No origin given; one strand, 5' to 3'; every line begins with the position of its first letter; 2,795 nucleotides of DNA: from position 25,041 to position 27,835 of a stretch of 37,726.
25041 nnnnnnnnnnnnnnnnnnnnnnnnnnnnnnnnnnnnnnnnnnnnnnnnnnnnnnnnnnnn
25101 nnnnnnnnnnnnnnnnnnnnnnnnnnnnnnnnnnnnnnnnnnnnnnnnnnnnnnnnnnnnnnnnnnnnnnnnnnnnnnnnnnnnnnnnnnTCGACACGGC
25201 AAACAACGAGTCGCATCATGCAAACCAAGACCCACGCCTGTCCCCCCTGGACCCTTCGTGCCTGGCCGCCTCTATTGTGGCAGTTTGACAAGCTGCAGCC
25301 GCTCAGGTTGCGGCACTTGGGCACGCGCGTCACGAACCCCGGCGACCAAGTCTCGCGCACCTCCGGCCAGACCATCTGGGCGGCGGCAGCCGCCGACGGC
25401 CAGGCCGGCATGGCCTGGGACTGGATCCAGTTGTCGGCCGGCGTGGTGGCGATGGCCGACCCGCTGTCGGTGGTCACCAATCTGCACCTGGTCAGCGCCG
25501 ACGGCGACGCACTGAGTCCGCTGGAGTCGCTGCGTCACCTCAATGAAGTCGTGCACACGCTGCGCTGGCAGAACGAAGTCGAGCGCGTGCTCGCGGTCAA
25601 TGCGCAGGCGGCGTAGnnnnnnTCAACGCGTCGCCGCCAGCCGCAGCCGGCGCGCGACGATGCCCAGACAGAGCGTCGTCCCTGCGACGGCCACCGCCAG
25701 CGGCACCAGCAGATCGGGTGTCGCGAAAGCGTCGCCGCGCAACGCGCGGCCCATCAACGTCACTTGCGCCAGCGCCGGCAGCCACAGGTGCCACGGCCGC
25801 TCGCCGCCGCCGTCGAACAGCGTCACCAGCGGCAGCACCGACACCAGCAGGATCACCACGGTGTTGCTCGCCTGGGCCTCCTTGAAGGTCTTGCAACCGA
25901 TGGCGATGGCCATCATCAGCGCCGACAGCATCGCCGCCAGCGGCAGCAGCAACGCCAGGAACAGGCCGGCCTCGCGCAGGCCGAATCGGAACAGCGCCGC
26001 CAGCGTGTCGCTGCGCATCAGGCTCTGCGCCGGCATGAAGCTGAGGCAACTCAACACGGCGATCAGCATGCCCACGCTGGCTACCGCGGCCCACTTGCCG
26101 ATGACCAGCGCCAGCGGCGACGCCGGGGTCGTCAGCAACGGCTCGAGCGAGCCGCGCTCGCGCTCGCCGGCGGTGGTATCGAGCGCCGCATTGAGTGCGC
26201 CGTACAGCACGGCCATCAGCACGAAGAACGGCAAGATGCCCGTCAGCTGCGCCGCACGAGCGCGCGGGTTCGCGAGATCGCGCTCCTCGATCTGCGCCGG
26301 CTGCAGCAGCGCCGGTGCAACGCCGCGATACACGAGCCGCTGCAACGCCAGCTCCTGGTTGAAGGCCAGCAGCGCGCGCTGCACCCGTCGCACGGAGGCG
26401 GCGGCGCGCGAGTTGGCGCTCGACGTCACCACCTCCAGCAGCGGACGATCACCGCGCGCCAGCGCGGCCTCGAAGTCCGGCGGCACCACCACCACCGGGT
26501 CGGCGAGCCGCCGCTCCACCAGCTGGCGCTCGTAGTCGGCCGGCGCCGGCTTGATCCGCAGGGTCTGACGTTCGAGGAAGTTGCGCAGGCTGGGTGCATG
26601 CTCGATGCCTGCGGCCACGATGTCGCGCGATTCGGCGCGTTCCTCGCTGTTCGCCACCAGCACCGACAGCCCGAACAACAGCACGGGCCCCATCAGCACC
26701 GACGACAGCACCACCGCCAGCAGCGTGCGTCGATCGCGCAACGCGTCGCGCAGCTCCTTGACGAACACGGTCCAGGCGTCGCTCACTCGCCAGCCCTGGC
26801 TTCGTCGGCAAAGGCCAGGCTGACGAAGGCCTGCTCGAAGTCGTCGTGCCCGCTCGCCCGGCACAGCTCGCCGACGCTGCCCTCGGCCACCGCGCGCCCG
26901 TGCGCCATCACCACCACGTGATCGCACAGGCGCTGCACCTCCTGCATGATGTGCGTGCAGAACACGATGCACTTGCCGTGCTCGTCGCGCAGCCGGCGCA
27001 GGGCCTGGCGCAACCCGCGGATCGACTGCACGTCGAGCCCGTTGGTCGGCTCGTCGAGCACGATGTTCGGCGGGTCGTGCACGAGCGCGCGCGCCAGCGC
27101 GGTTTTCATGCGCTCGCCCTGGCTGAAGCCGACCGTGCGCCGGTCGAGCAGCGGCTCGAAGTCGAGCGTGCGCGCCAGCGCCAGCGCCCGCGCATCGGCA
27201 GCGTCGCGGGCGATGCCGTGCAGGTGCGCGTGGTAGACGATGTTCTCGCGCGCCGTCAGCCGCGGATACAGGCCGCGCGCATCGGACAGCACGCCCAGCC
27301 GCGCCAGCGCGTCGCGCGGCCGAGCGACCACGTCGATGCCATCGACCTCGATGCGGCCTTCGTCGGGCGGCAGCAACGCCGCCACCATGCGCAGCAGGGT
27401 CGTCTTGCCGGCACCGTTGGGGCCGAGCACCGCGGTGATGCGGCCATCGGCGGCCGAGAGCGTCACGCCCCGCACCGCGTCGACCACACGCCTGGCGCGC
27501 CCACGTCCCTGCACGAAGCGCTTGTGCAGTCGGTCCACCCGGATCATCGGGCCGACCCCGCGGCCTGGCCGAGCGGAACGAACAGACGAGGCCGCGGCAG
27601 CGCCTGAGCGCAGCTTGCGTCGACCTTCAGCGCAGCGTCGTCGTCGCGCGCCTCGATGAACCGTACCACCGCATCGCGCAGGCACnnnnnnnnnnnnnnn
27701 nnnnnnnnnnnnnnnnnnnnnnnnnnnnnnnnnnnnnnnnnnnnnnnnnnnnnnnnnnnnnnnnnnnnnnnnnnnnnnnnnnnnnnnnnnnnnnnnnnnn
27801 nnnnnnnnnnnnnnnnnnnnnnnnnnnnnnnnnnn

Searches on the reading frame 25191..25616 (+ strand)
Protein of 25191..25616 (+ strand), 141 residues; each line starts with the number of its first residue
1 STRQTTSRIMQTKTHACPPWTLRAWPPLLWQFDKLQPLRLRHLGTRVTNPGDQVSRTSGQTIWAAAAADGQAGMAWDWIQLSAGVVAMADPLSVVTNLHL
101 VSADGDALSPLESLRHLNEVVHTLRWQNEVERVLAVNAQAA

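Call 15: search_protein_families(library=ncbifam, proteins=[window:25191-25616:+], max_evalue=0.1)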
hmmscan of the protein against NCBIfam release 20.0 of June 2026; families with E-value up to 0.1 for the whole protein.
window:25191-25616:+ (141 aa): 0 families

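Call 40: search_protein_families(library=pfam, proteins=[window:25218-25616:+], max_evalue=0.0001)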
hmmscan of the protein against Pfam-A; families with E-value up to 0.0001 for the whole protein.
window:25218-25616:+ (132 aa): 1 family
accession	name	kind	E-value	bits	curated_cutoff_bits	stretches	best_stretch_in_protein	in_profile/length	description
PF16245.10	DUF4902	-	2.6e-05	24.5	25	1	43-123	37-117/118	Domain of unknown function (DUF4902)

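Call 43: search_solved_structures(query=window:25218-25616:+, show_alignments=2, max_evalue=10)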
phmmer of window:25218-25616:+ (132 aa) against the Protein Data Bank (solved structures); distinct sequences matched with E-value up to 10: 0.
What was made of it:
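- Tried and rejected: phmmer of the 132-aa protein against the PDB found nothing (call 43).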

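Call 54: search_protein_families(library=pfam, alignment_id=A6, max_evalue=0.01)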
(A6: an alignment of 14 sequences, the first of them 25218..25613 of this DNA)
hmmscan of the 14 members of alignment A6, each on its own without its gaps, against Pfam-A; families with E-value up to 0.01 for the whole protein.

A. member 1, window:25218-25613:+ (132 aa): 1 family
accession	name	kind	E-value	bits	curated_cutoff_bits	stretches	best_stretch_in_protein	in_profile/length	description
PF16245.10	DUF4902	-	2.6e-05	24.5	25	1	43-123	37-117/118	Domain of unknown function (DUF4902)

B. families by the number of members that match (of 14 scanned): 1 family
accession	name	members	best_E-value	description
PF16245.10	DUF4902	9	1.3e-05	Domain of unknown function (DUF4902)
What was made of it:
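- On RsaM family (DUF4902, PF16245): Nine of 14 orthologues hit (call 54).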

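Call 55: search_solved_structures(query=A6, max_evalue=10, show_alignments=1)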
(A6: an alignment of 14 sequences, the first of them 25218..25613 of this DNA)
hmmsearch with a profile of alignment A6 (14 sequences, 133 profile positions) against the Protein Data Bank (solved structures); distinct sequences matched with E-value up to 10: 1.
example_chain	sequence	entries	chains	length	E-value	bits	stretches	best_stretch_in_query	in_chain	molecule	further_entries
4o2h_A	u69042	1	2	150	0.023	18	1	47-131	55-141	protein BCAM1869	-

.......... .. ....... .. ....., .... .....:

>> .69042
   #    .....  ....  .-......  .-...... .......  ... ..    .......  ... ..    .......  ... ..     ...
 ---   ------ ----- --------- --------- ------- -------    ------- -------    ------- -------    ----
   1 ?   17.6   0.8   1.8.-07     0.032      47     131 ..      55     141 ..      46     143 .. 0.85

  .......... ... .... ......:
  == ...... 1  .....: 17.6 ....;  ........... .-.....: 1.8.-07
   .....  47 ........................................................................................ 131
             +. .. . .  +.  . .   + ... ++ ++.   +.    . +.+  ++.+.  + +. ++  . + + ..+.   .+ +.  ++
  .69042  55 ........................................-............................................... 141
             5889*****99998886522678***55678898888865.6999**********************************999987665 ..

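Call 72: find_homologous_proteins(query=window:25218-25613:+, max_evalue=0.001)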
Query window:25218-25613:+ (132 aa): 304 proteins with E <= 0.001 among 340 candidates; the best 120 are listed.
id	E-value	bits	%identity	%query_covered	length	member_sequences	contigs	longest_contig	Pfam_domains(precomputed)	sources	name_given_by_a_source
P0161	2.8e-71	256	89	100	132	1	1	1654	-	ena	-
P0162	3.1e-71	256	86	100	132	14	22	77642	-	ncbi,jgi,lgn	-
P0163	4.1e-71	255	89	100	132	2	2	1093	PF16245.11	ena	-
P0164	1.3e-70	254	87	100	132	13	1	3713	-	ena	-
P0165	2.2e-70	253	86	100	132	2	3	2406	-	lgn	-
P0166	2.8e-70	253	87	100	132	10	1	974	-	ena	-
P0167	4.2e-70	252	87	100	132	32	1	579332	-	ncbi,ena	-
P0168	8.0e-70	251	86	100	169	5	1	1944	-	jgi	-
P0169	1.5e-69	250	86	100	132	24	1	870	-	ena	-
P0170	3.4e-68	246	86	100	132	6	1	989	-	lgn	-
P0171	5.3e-68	245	82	100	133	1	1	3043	-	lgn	-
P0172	2.1e-67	243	83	100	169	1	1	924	-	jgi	jgi:hypothetical protein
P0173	3.2e-67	243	83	100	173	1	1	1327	-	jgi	jgi:hypothetical protein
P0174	6.2e-67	242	83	100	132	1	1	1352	-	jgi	-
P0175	2.4e-66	240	79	100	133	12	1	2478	-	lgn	-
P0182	9.3e-64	232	77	100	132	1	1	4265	PF16245.11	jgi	jgi:hypothetical protein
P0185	1.4e-63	231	77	100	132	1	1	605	PF16245.11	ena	-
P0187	9.2e-63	228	80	100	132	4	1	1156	PF16245.11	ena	-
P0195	2.7e-60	220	76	100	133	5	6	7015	PF16245.11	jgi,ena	-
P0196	5.1e-60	220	71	100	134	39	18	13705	PF16245.11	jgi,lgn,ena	jgi:hypothetical protein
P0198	6.9e-60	219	75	100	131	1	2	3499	PF16245.11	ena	-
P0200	1.3e-59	218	74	100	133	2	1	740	PF16245.11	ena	-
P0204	1.7e-58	215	73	100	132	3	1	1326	PF16245.11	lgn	-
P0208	1.2e-57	212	70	100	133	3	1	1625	PF16245.11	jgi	-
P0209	1.4e-57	212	73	100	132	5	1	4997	PF16245.11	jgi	jgi:hypothetical protein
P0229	1.8e-47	179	61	99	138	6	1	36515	-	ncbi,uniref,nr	ncbi:hypothetical protein [Aquabacterium sp.]|uniref:hypothetical protein n=1 Tax=Aquabacterium sp. 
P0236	6.5e-47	177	73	86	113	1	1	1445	PF16245.11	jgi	jgi:hypothetical protein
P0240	2.0e-46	176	73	86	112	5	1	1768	PF16245.11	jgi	jgi:hypothetical protein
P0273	3.4e-44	168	75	79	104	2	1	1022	PF16245.11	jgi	jgi:hypothetical protein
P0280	2.3e-43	166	58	92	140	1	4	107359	-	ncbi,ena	-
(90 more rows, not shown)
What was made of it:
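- On RsaM family (DUF4902, PF16245): NCBI names orthologues DUF4902 (call 72).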

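Call 73: find_encoding_contigs(protein=P0229, flank=8000, max_places=2)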
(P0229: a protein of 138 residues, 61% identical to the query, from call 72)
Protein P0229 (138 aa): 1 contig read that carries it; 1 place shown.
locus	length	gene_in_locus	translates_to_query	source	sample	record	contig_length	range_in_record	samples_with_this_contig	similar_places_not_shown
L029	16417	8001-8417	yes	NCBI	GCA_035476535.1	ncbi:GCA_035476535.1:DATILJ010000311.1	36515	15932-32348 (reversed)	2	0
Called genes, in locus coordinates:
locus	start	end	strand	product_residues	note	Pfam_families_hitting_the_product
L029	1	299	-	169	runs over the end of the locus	-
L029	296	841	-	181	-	PF06821:Ser_hydrolase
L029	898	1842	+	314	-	PF01118:Semialdhyde_dh (weak), PF22698:Semialdhyde_dhC_1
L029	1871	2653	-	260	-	PF13302:Acetyltransf_3 (faint), PF00583:Acetyltransf_1, PF13673:Acetyltransf_10, PF24553:Rv0428c_C, PF13508:Acetyltransf_7, PF08445:FR47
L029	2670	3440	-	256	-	PF00142:Fer4_NifH (weak), PF01656:CbiA, PF02374:ArsA_ATPase (weak), PF06564:CBP_BcsQ, PF09140:MipZ, PF10609:ParA, PF13614:AAA_31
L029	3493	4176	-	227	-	PF02527:GidB, PF13847:Methyltransf_31 (weak), PF13649:Methyltransf_25 (weak)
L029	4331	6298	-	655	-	PF00890:FAD_binding_2 (faint), PF01134:GIDA, PF12831:FAD_oxidored, PF21680:GIDA_C_1st, PF13932:SAM_GIDA_C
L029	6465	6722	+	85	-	PF03692:CxxCxxCC (weak)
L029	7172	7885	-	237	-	PF03472:Autoind_bind, PF00196:GerE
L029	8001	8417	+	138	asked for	-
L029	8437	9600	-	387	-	PF12679:ABC2_membrane_2, PF12698:ABC2_membrane_3, PF01061:ABC2_membrane (weak)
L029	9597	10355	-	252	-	PF00005:ABC_tran, PF13304:AAA_21 (faint)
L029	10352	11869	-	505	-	PF00561:Abhydrolase_1, PF08386:Abhydrolase_4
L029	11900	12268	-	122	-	PF00462:Glutaredoxin (weak)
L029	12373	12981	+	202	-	PF02798:GST_N, PF13417:GST_N_3 (weak), PF13409:GST_N_2, PF00043:GST_C, PF14497:GST_C_3 (weak), PF13410:GST_C_2 (weak)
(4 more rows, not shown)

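Call 74: find_encoding_contigs(protein=P0280, flank=8000, max_places=2)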
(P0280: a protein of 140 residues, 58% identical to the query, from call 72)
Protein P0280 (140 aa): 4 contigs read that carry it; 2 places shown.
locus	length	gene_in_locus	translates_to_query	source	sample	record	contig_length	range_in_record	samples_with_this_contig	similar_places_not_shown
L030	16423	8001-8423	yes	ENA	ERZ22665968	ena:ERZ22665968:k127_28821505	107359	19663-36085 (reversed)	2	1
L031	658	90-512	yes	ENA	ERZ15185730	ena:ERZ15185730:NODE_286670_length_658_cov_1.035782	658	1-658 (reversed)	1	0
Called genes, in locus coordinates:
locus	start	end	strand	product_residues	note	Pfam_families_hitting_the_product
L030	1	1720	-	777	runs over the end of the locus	PF08448:PAS_4, PF08447:PAS_3, PF00990:GGDEF, PF00563:EAL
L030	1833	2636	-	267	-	PF00583:Acetyltransf_1, PF08445:FR47 (weak), PF13508:Acetyltransf_7, PF13673:Acetyltransf_10, PF24553:Rv0428c_C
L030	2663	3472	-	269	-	PF00142:Fer4_NifH, PF01656:CbiA, PF02374:ArsA_ATPase (weak), PF06564:CBP_BcsQ, PF09140:MipZ, PF10609:ParA, PF13614:AAA_31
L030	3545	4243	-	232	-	PF02527:GidB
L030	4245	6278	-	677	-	PF01134:GIDA, PF12831:FAD_oxidored (weak), PF21680:GIDA_C_1st, PF13932:SAM_GIDA_C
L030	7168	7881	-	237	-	PF03472:Autoind_bind, PF00196:GerE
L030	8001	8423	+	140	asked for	-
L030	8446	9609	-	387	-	PF12679:ABC2_membrane_2, PF12698:ABC2_membrane_3, PF01061:ABC2_membrane (weak)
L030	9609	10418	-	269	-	PF00005:ABC_tran, PF13304:AAA_21 (weak)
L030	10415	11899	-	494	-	PF00561:Abhydrolase_1, PF08386:Abhydrolase_4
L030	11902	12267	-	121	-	-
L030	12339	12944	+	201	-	PF02798:GST_N (weak), PF13409:GST_N_2, PF13417:GST_N_3, PF00043:GST_C, PF14497:GST_C_3, PF13410:GST_C_2 (weak)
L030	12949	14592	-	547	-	PF00085:Thioredoxin, PF13098:Thioredoxin_2, PF13899:Thioredoxin_7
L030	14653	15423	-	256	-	-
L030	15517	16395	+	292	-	PF02678:Pirin, PF05726:Pirin_C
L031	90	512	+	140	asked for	-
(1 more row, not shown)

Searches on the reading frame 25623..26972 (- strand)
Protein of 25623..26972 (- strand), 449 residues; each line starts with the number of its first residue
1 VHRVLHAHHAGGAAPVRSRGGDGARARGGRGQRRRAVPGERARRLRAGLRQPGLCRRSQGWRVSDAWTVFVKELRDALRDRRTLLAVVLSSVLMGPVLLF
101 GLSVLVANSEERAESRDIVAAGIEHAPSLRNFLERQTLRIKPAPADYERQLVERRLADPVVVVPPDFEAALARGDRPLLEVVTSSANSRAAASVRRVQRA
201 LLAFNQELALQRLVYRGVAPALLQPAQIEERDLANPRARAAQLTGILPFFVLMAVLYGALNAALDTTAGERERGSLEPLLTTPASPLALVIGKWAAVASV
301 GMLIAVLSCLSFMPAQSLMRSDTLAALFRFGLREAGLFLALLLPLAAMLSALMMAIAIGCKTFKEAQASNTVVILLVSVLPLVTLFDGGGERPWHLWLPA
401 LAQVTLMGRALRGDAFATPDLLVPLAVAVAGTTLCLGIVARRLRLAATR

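Call 6: search_protein_families(library=pfam, proteins=[window:25623-26972:-])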
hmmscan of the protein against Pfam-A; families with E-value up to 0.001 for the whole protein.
window:25623-26972:- (449 aa): 3 families
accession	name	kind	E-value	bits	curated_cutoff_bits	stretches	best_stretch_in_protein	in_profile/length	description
PF12698.13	ABC2_membrane_3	-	1e-17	64.7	31.6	1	89-430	4-340/347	ABC-2 family transporter protein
PF12679.13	ABC2_membrane_2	-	1.9e-16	60.6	27.2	1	67-380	1-199/283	ABC-2 family transporter protein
PF01061.29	ABC2_membrane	-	5.6e-08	33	26.9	1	248-380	52-176/211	ABC-2 type transporter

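Call 58: search_protein_families(library=ncbifam, proteins=[window:25623-26786:-], max_evalue=0.00001)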
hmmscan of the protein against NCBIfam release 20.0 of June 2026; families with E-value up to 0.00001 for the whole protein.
window:25623-26786:- (387 aa): 3 families
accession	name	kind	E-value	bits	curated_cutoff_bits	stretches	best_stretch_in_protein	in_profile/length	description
NF041647.1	ABC_perm_CPBP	equivalog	1.7e-65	222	435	1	3-376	4-387/636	ABC transporter permease subunit/CPBP intramembrane protease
NF033858.1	ABC2_perm_RbbA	equivalog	1.6e-11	42.9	1050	1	4-322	542-838/909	ribosome-associated ATPase/putative transporter RbbA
NF038293.1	permease_SagH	equivalog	7.9e-06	24.9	450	0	190-327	186-305/370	SagH family ABC transporter permease subunit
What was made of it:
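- The ATPase has weak similarity to lantibiotic-protection ABC proteins (call 58).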

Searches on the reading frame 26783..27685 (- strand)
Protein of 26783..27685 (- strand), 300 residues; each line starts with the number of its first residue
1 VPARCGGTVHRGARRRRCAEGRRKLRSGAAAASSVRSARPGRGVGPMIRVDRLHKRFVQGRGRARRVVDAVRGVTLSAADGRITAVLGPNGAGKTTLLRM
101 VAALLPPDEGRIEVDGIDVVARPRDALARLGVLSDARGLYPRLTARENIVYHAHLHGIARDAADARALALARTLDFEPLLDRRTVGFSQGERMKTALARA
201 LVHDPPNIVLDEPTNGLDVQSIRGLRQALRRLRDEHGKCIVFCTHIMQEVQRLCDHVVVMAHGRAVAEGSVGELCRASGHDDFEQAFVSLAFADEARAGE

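Call 6: search_protein_families(library=pfam, proteins=[window:26783-27685:-])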
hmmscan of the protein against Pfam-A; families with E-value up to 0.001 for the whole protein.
window:26783-27685:- (300 aa): 6 families
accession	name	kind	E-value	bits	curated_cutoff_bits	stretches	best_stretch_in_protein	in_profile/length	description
PF00005.33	ABC_tran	-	1.3e-28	100.7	25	1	72-215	2-137/137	ABC transporter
PF13304.12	AAA_21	-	1.1e-08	36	27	0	83-101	1-19/304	AAA domain, putative AbiEii toxin, Type IV TA system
PF13401.12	AAA_22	-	0.00012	22.8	27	1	81-145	5-33/130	AAA domain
PF25199.1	nSTAND_NTPase5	-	0.00024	21.4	34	1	65-105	22-65/145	Novel STAND NTPase 5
PF13555.12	AAA_29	-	0.00044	20.4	27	1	80-109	22-50/61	P-loop containing region of AAA domain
PF13191.12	AAA_16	-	0.001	20.1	32.6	0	66-212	11-140/167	AAA ATPase domain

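Call 58: search_protein_families(library=ncbifam, proteins=[window:26783-27547:-], max_evalue=0.00001)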
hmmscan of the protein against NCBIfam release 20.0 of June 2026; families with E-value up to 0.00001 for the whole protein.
window:26783-27547:- (254 aa): 187 families (the best 25 are shown)
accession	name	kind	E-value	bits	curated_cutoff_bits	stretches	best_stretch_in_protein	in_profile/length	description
TIGR01188.1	drrA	subfamily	3.9e-58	197.1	312.45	1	23-238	7-221/302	daunorubicin resistance ABC transporter, ATP-binding protein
TIGR03864.1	PQQ_ABC_ATP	hypoth_equivalog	1e-55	188.8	302.25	1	23-244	15-235/236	ABC transporter, ATP-binding subunit, PQQ-dependent alcohol dehydrogenase system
TIGR03522.1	GldA_ABC_ATP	equivalog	1.2e-44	153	402.6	1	23-234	16-225/301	gliding motility-associated ABC transporter ATP-binding subunit GldA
NF033858.1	ABC2_perm_RbbA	equivalog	2.4e-41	141.6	1050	1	24-245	281-501/909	ribosome-associated ATPase/putative transporter RbbA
NF010059.0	PRK13536.1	equivalog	7.8e-40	136.7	549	1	25-228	59-261/342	nodulation factor ABC transporter ATP-binding protein NodI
NF010060.0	PRK13537.1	equivalog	1.2e-39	136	521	1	25-230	31-235/314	nodulation factor ABC transporter ATP-binding protein NodI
TIGR01288.1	nodI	equivalog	1.2e-37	129.5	424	1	25-225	20-219/303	nodulation factor ABC transporter ATP-binding protein NodI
NF040840.2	tungstate_WtpC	equivalog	1.5e-37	129.7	440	1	25-233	16-223/347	tungstate ABC transporter ATP-binding protein WtpC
TIGR03873.1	F420-0_ABC_ATP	hypoth_equivalog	2.6e-37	128.4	372.4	1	23-227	15-223/256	putative F420-0 ABC transporter ATP-binding protein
TIGR03740.1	galliderm_ABC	subfamily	4.9e-37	127.8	309.75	1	23-242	14-219/223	lantibiotic protection ABC transporter ATP-binding subunit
TIGR02142.1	modC_ABC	equivalog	1e-36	126.9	285.05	1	35-231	23-222/353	molybdenum ABC transporter ATP-binding protein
TIGR00968.1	3a0106s01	subfamily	1.8e-36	125.8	342.75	1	23-231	14-221/237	sulfate ABC transporter ATP-binding protein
TIGR01186.1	proV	subfamily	4.7e-36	124.7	326.6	1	24-242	8-230/363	betaine/proline/choline family ABC transporter ATP-binding protein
TIGR04406.1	LPS_export_lptB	equivalog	8.3e-36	123.5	240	1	19-229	14-223/239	LPS export ABC transporter ATP-binding protein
NF047930.1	ABC_ATP_B6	equivalog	1.2e-35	123.1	670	1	23-250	16-244/510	putative B6 ABC transporter ATP-binding protein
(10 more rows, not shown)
